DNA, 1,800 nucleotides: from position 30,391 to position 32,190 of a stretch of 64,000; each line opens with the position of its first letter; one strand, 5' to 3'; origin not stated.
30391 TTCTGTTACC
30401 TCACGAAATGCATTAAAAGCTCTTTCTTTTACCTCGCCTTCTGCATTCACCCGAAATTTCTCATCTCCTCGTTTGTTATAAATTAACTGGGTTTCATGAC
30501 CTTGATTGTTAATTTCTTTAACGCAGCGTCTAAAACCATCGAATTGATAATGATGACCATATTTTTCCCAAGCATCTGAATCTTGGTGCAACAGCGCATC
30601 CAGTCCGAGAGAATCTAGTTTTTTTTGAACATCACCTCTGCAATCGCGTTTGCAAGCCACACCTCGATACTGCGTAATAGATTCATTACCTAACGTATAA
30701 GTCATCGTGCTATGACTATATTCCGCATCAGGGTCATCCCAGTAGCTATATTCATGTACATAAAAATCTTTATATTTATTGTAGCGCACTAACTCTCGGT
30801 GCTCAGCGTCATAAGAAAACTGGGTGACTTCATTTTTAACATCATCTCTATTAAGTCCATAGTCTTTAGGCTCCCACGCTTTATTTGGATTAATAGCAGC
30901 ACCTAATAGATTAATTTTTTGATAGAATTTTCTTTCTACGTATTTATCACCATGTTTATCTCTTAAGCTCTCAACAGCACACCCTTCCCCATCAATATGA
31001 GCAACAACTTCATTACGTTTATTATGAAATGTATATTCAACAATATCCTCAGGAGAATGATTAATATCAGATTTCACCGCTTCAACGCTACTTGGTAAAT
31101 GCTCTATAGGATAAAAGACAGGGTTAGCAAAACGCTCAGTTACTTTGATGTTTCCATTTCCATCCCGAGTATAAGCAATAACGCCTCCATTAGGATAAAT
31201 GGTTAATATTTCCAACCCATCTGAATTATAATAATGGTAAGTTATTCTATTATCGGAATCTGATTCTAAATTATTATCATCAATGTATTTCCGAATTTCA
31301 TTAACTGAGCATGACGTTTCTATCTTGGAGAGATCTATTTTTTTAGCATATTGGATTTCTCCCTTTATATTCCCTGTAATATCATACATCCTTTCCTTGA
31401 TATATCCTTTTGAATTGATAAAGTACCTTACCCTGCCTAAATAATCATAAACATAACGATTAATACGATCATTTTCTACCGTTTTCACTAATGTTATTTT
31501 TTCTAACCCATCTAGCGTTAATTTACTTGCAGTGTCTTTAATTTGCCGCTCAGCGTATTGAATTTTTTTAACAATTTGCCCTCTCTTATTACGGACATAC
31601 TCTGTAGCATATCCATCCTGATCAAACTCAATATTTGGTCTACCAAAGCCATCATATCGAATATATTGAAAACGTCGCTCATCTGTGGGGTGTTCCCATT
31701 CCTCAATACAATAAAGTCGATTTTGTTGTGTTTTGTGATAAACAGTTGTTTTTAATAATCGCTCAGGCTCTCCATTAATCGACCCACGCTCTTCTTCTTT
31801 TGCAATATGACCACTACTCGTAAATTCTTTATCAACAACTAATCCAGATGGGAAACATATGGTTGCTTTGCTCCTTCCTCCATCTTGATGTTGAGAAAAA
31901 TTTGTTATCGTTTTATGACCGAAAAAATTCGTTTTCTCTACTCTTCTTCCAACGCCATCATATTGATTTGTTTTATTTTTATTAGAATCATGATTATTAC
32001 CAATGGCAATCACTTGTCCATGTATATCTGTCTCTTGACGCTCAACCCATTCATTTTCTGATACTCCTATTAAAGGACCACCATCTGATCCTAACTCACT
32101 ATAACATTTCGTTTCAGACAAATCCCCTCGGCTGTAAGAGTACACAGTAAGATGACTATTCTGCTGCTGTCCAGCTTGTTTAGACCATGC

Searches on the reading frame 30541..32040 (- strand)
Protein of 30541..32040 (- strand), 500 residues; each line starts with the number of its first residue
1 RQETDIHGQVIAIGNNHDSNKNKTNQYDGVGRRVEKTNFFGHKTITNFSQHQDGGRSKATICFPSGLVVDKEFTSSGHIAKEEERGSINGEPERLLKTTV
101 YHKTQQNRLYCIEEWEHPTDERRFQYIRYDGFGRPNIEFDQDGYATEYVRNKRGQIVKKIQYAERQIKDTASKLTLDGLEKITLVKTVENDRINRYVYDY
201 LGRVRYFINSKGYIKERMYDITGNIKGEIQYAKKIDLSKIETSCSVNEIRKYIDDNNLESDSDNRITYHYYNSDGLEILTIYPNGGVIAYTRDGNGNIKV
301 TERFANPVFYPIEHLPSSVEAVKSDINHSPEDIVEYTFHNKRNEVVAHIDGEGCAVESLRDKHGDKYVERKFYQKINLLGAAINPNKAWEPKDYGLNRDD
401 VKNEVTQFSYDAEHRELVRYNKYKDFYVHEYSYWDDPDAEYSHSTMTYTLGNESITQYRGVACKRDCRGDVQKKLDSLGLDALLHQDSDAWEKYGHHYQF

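Call 20: search_protein_families(library=pfam, proteins=[window:30541-32040:-], max_evalue=1)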
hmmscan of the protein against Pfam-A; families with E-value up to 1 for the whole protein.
window:30541-32040:- (500 aa): 1 family
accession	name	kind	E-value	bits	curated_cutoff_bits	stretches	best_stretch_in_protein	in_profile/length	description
PF05593.20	RHS_repeat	-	1.6e-07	31.9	22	1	271-301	1-32/38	RHS Repeat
